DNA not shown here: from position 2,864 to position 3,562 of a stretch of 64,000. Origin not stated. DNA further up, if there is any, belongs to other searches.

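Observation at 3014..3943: Phosphomevalonate dehydratase small subunit fused to a Nudix hydrolase domain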

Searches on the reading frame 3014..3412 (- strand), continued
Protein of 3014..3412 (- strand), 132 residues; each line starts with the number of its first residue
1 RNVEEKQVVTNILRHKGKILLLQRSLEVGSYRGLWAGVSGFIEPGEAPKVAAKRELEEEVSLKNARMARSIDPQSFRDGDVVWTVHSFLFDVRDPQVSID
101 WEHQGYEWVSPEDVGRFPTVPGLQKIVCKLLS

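Call 80: find_homologous_proteins(query=L079:5617-6384:+, max_evalue=1e-20)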
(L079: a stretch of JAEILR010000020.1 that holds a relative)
Query L079:5617-6384:+ (256 aa): 845 proteins with E <= 1e-20 among 6573 candidates; the best 120 are listed.
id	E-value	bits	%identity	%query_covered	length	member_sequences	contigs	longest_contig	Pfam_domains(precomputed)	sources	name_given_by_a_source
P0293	6.9e-166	568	100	100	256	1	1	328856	PF01989.25,PF00293.35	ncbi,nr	ncbi:MAG: DUF126 domain-containing protein [Methanomassiliicoccus sp.]|nr:DUF126 domain-containing p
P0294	1.6e-123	429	75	100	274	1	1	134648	PF01989.25,PF00293.35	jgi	jgi:predicted aconitase with swiveling domain/8-oxo-dGTP pyrophosphatase MutT (NUDIX family)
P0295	1.0e-122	426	75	100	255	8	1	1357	PF01989.25,PF00293.35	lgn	-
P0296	2.2e-120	419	72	100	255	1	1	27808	PF01989.25,PF00293.35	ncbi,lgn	-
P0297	5.7e-120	417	72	100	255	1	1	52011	PF01989.25,PF00293.35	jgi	-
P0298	1.3e-116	406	73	100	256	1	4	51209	PF01989.25,PF00293.35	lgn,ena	-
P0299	2.0e-116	406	72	100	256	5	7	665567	PF01989.25,PF00293.35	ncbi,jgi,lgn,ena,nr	ncbi:MAG: DUF126 domain-containing protein [Methanomassiliicoccus sp.]|jgi:predicted aconitase with 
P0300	2.4e-116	406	71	100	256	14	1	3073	PF01989.25,PF00293.35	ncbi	-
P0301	1.7e-115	403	70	100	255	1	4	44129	PF01989.25,PF00293.35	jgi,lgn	jgi:predicted aconitase with swiveling domain/ADP-ribose pyrophosphatase YjhB (NUDIX family)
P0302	3.1e-115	402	69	100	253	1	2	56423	PF01989.25,PF00293.35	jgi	jgi:predicted aconitase with swiveling domain/8-oxo-dGTP pyrophosphatase MutT (NUDIX family)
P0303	7.0e-113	394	70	100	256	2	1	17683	PF01989.25,PF00293.35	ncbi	-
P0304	8.7e-113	394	70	100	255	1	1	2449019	PF01989.25,PF00293.35,PF14815.13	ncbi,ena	-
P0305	2.4e-112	392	74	93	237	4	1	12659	PF01989.25,PF00293.35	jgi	-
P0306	3.5e-112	392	70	100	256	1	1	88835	PF01989.25,PF00293.35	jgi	jgi:uncharacterized protein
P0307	1.2e-111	390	69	100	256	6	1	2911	PF01989.25,PF00293.35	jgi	jgi:predicted aconitase with swiveling domain/8-oxo-dGTP pyrophosphatase MutT (NUDIX family)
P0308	1.3e-111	390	69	100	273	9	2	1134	PF01989.25,PF00293.35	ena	-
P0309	3.0e-110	386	69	100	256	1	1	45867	PF01989.25,PF00293.35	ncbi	-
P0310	3.8e-110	385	71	100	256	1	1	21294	PF01989.25,PF00293.35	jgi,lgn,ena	-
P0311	2.5e-109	383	71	93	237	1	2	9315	PF01989.25,PF00293.35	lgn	-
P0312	3.9e-109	382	68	100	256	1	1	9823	PF01989.25,PF00293.35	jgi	jgi:phosphomecalonate degydratase small subunit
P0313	4.4e-109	382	71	93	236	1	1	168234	PF01989.25,PF00293.35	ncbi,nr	ncbi:MAG: DUF126 domain-containing protein [Methanomassiliicoccus sp.]|nr:DUF126 domain-containing p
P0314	5.2e-108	378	69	99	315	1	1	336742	PF01989.25,PF00293.35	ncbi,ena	-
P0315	2.0e-107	376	70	94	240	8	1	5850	PF01989.25,PF00293.35,PF14815.13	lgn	-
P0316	4.9e-107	375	66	100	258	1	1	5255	PF01989.25,PF00293.35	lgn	-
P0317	5.6e-107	375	66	100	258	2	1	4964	PF01989.25,PF00293.35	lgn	-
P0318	2.6e-106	373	66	100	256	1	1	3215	PF01989.25,PF00293.35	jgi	jgi:predicted aconitase with swiveling domain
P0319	1.9e-105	370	66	100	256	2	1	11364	PF01989.25,PF00293.35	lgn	-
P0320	1.1e-103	364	70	94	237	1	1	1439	PF01989.25,PF00293.35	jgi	jgi:predicted aconitase with swiveling domain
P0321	2.1e-103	363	67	100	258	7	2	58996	PF01989.25,PF00293.35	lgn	-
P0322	2.2e-103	363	65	100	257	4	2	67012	PF01989.25,PF00293.35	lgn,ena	-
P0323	2.5e-103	363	65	100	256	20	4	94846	PF01989.25,PF00293.35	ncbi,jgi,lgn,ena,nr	ncbi:MAG TPA: DUF126 domain-containing protein [Methanomassiliicoccaceae archaeon]|nr:DUF126 domain-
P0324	6.1e-103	362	64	100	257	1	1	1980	PF01989.25,PF00293.35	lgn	-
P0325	1.2e-102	361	65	100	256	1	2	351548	PF01989.25,PF00293.35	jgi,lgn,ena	-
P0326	2.3e-101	356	65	100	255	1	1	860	PF01989.25,PF00293.35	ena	-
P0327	8.7e-101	355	65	100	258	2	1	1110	PF01989.25,PF00293.35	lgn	-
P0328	3.8e-100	353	65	100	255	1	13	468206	PF01989.25,PF00293.35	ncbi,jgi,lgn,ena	jgi:predicted aconitase with swiveling domain/8-oxo-dGTP pyrophosphatase MutT (NUDIX family)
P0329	6.8e-100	352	64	100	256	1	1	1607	PF01989.25,PF00293.35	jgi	jgi:predicted aconitase with swiveling domain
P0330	1.1e-99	351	63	100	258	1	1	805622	PF01989.25,PF00293.35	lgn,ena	-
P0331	1.1e-98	348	63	100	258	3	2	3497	PF01989.25,PF00293.35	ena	-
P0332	2.3e-98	347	64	100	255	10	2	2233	PF01989.25,PF00293.35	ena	-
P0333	7.4e-97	342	63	100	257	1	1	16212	PF01989.25,PF00293.35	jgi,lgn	jgi:predicted aconitase with swiveling domain/8-oxo-dGTP pyrophosphatase MutT (NUDIX family)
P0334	7.8e-97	342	62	100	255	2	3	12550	PF01989.25,PF00293.35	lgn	-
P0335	5.5e-94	332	60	100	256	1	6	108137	PF01989.25,PF00293.35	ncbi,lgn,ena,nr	ncbi:MAG: DUF126 domain-containing protein [Euryarchaeota archaeon]|nr:DUF126 domain-containing prot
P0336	9.1e-92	325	70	84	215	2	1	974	PF01989.25,PF00293.35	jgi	jgi:8-oxo-dGTP pyrophosphatase MutT (NUDIX family)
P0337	2.3e-91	324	60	100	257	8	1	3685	PF01989.25,PF00293.35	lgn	-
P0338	2.4e-91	324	59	100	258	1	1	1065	PF01989.25,PF00293.35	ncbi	-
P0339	8.1e-91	322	58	99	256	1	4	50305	PF01989.25,PF00293.35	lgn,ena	-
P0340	1.1e-90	322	68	83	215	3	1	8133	PF01989.25,PF00293.35,PF14815.13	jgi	jgi:ADP-ribose pyrophosphatase YjhB (NUDIX family)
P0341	1.5e-90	321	58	100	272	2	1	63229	PF01989.25,PF00293.35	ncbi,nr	ncbi:MAG: DUF126 domain-containing protein [Methanomassiliicoccales archaeon]|nr:DUF126 domain-conta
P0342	1.8e-90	321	58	100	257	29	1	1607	PF01989.25,PF00293.35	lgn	-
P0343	4.7e-90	319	58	100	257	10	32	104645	PF01989.25,PF00293.35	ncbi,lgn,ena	-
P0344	1.0e-89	318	57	100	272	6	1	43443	PF01989.25,PF00293.35,PF14815.13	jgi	jgi:predicted aconitase with swiveling domain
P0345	1.8e-89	318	58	100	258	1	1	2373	PF01989.25,PF00293.35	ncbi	-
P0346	3.2e-89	317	58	100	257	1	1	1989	PF01989.25,PF00293.35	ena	-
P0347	5.8e-89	316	58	100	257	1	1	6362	PF01989.25,PF00293.35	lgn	-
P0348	3.0e-88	314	58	97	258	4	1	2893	PF01989.25,PF00293.35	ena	-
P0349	5.5e-88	313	55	100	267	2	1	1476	PF01989.25,PF00293.35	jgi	-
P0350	1.7e-87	311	55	100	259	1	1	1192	PF01989.25,PF00293.35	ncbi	-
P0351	1.1e-86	308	57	100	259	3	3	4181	PF01989.25,PF00293.35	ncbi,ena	-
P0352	1.4e-86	308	58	100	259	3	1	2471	PF01989.25,PF00293.35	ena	-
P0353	2.0e-86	308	57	100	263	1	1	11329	PF01989.25,PF00293.35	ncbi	-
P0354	2.6e-86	307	58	100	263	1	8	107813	PF01989.25,PF00293.35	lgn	-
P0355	2.7e-86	307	55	100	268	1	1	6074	PF01989.25,PF00293.35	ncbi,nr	ncbi:MAG: DUF126 domain-containing protein [Methanomassiliicoccales archaeon]|nr:DUF126 domain-conta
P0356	8.0e-86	306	56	100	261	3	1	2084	PF01989.25,PF00293.35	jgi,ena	-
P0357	1.2e-85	305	57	100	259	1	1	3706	PF01989.25,PF00293.35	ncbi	-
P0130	1.9e-85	304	55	100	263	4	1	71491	PF01989.25,PF00293.35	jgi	-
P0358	4.7e-85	303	55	99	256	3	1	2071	PF01989.25,PF00293.35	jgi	jgi:predicted aconitase with swiveling domain/8-oxo-dGTP pyrophosphatase MutT (NUDIX family)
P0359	7.4e-85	302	56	100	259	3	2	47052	PF01989.25,PF00293.35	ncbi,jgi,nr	ncbi:MAG: DUF126 domain-containing protein [Methanomassiliicoccales archaeon]|jgi:hypothetical prote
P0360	7.9e-85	302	54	94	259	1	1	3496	PF01989.25,PF00293.35,PF14815.13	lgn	-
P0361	8.4e-85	302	54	100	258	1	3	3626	PF01989.25,PF00293.35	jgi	jgi:predicted aconitase with swiveling domain/8-oxo-dGTP pyrophosphatase MutT (NUDIX family)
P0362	9.0e-85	302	57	100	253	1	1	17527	PF01989.25,PF00293.35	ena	-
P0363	1.2e-84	302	55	99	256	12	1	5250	PF01989.25,PF00293.35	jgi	jgi:predicted aconitase with swiveling domain/8-oxo-dGTP pyrophosphatase MutT (NUDIX family)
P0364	1.6e-84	301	57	100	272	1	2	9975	PF01989.25,PF00293.35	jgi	jgi:predicted aconitase with swiveling domain/8-oxo-dGTP pyrophosphatase MutT (NUDIX family)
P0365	2.3e-84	301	54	99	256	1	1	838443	PF01989.25,PF00293.35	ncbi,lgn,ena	-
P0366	3.7e-84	300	54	99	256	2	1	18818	PF01989.25,PF00293.35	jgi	-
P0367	1.4e-83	298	56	100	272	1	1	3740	PF01989.25,PF00293.35,PF14815.13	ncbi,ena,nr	ncbi:MAG TPA: DUF126 domain-containing protein [Methanomassiliicoccales archaeon]|nr:DUF126 domain-c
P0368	1.4e-83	298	54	99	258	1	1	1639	PF01989.25,PF00293.35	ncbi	-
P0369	1.5e-83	298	54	100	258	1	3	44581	PF01989.25,PF00293.35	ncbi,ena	-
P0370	2.5e-83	297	52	100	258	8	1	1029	PF01989.25,PF00293.35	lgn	-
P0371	3.8e-83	297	53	100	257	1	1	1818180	PF01989.25,PF00293.35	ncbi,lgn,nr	ncbi:MAG: DUF126 domain-containing protein [Methanomassiliicoccales archaeon]|nr:MAG: DUF126 domain-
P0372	3.9e-83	297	56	100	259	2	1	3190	PF01989.25,PF00293.35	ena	-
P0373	6.5e-83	296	54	99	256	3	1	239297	PF01989.25,PF00293.35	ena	-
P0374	8.1e-83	296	52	100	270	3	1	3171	PF01989.25,PF00293.35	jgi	jgi:predicted aconitase with swiveling domain/8-oxo-dGTP pyrophosphatase MutT (NUDIX family)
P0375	9.7e-83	295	51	100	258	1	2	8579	PF01989.25,PF00293.35,PF14815.13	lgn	-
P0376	1.1e-82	295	53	100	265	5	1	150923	PF01989.25,PF00293.35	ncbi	ncbi:MAG: DUF126 domain-containing protein [Methanomassiliicoccales archaeon]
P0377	1.2e-82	295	54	99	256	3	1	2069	PF01989.25,PF00293.35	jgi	jgi:predicted aconitase with swiveling domain/8-oxo-dGTP pyrophosphatase MutT (NUDIX family)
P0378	1.4e-82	295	56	94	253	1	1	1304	PF01989.25,PF00293.35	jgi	jgi:predicted aconitase with swiveling domain/8-oxo-dGTP pyrophosphatase MutT (NUDIX family)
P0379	1.7e-82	295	55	100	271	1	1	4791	PF01989.25,PF00293.35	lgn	-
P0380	2.0e-82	294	53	100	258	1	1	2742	PF01989.25,PF00293.35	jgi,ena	-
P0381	2.4e-82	294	55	100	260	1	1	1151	PF01989.25,PF00293.35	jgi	jgi:predicted aconitase with swiveling domain/8-oxo-dGTP pyrophosphatase MutT (NUDIX family)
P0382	2.7e-82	294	54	100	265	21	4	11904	PF01989.25,PF00293.35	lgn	-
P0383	5.5e-82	293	53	100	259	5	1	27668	PF01989.25,PF00293.35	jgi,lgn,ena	-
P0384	6.3e-82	293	53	99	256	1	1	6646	PF01989.25,PF00293.35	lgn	-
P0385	7.1e-82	293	53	99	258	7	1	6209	PF01989.25,PF00293.35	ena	-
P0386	7.8e-82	292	56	95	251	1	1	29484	PF01989.25,PF00293.35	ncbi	-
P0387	2.3e-81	291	53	99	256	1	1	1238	PF01989.25,PF00293.35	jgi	jgi:uncharacterized protein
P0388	2.5e-81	291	53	100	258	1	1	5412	PF01989.25,PF00293.35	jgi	-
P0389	4.4e-81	290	53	100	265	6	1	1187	PF01989.25,PF00293.35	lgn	-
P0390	5.3e-81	290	56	92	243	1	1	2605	PF01989.25,PF00293.35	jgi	-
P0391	7.7e-81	289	49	100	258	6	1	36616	PF01989.25,PF00293.35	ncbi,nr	ncbi:MAG: DUF126 domain-containing protein [Methanomassiliicoccales archaeon]|nr:DUF126 domain-conta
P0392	1.0e-80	289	52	100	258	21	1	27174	PF01989.25,PF00293.35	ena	-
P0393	1.1e-80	289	55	100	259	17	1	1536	PF01989.25,PF00293.35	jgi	jgi:predicted aconitase with swiveling domain/8-oxo-dGTP pyrophosphatase MutT (NUDIX family)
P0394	2.0e-80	288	52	99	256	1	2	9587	PF01989.25,PF00293.35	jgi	jgi:uncharacterized protein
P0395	2.0e-80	288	54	99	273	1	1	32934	PF01989.25,PF00293.35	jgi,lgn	-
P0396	3.4e-80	287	55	100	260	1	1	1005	PF01989.25,PF00293.35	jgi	jgi:predicted aconitase with swiveling domain/8-oxo-dGTP pyrophosphatase MutT (NUDIX family)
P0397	3.9e-80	287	54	99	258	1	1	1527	PF01989.25,PF00293.35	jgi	jgi:predicted aconitase with swiveling domain/ADP-ribose pyrophosphatase YjhB (NUDIX family)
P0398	5.4e-80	286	52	100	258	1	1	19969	PF01989.25,PF00293.35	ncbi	-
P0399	7.0e-80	286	50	100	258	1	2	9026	PF01989.25,PF00293.35,PF14815.13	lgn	-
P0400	1.8e-79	285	56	96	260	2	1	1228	PF01989.25,PF00293.35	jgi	jgi:hypothetical protein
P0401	1.9e-79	285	53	97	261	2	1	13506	PF01989.25,PF00293.35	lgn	-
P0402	3.1e-79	284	53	97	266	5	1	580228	PF01989.25,PF00293.35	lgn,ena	-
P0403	3.9e-79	284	52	100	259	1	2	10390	PF01989.25,PF00293.35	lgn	-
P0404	4.7e-79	283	54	94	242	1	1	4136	PF01989.25,PF00293.35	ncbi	-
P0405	5.9e-79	283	53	100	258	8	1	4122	PF01989.25,PF00293.35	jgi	-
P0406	8.0e-79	283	55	92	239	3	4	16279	PF01989.25,PF00293.35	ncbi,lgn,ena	-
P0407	1.4e-78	282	53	97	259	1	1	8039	PF01989.25,PF00293.35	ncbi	-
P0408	2.1e-78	281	50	100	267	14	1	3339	PF01989.25,PF00293.35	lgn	-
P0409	3.0e-78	281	55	100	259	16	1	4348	PF01989.25,PF00293.35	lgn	-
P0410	3.3e-78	281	52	99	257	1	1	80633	PF01989.25,PF00293.35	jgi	jgi:predicted aconitase with swiveling domain/ADP-ribose pyrophosphatase YjhB (NUDIX family)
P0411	3.4e-78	281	55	100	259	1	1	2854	PF01989.25,PF00293.35,PF14815.13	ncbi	-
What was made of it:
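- Tried and rejected: The second homology search returned only MAG names (call 80), so I make no claim for M. luminyensis.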
